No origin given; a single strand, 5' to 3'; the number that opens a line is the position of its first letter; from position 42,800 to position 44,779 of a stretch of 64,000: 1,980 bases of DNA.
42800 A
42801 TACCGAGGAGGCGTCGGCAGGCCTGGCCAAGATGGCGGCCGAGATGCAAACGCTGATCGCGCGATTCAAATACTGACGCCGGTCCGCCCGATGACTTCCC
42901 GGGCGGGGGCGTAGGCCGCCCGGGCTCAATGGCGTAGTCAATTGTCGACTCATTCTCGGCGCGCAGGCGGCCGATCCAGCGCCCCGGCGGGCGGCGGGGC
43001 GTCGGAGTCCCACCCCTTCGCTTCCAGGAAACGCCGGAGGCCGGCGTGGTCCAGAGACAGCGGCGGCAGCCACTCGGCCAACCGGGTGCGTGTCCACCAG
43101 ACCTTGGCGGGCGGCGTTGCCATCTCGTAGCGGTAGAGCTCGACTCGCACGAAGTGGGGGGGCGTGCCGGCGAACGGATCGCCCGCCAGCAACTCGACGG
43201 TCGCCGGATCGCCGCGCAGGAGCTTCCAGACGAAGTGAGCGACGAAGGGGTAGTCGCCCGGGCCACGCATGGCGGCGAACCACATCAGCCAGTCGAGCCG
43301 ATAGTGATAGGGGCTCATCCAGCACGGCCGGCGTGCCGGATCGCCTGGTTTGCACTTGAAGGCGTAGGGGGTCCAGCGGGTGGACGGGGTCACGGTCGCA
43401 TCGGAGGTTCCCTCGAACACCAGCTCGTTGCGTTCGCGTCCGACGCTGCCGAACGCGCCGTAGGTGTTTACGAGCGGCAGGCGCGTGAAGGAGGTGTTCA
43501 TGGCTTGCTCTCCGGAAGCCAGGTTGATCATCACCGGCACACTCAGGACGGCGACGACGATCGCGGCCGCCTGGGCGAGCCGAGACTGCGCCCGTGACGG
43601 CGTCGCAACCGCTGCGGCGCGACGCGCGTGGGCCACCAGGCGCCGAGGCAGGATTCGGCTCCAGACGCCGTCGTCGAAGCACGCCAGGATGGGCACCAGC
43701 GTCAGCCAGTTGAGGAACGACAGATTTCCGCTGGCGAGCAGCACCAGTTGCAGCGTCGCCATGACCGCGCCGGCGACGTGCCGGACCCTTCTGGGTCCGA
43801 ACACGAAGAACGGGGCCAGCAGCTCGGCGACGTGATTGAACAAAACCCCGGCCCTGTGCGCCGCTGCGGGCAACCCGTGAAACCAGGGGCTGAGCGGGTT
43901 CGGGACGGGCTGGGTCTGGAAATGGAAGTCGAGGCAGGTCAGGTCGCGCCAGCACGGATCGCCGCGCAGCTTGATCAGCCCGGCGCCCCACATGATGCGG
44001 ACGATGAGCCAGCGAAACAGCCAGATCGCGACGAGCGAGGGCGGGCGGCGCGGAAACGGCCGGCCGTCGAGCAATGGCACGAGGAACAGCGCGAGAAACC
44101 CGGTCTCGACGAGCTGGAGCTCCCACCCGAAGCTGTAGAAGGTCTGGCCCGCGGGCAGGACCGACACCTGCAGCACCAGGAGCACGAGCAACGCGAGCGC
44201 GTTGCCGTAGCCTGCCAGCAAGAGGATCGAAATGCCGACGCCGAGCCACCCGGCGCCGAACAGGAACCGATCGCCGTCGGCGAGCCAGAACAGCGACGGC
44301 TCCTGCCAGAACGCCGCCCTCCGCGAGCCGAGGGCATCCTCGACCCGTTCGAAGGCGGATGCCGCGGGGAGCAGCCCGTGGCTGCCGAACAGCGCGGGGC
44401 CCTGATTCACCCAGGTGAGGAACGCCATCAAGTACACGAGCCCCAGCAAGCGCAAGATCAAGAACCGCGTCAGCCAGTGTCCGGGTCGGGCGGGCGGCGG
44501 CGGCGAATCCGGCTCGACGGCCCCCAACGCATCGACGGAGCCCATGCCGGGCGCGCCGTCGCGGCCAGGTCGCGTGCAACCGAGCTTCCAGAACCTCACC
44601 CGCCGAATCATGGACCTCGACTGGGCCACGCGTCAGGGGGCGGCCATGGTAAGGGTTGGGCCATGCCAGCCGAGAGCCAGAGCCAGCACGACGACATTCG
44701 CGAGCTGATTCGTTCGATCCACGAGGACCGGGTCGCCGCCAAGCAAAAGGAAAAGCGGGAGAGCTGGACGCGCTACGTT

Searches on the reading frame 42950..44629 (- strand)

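Call 88: search_protein_families(library=pfam, proteins=[window:42950-44629:-], max_evalue=0.00001)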
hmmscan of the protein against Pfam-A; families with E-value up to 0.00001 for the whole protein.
window:42950-44629:- (559 aa): 2 families
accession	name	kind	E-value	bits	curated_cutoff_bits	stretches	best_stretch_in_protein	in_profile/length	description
PF06762.20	LMF1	-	1.8e-58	197.7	27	1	165-323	1-161/163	Lipase maturation factor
PF25179.1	LMF1_C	-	1.4e-42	145.4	34.2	1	386-522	1-139/139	Lipase maturation factor C-terminal domain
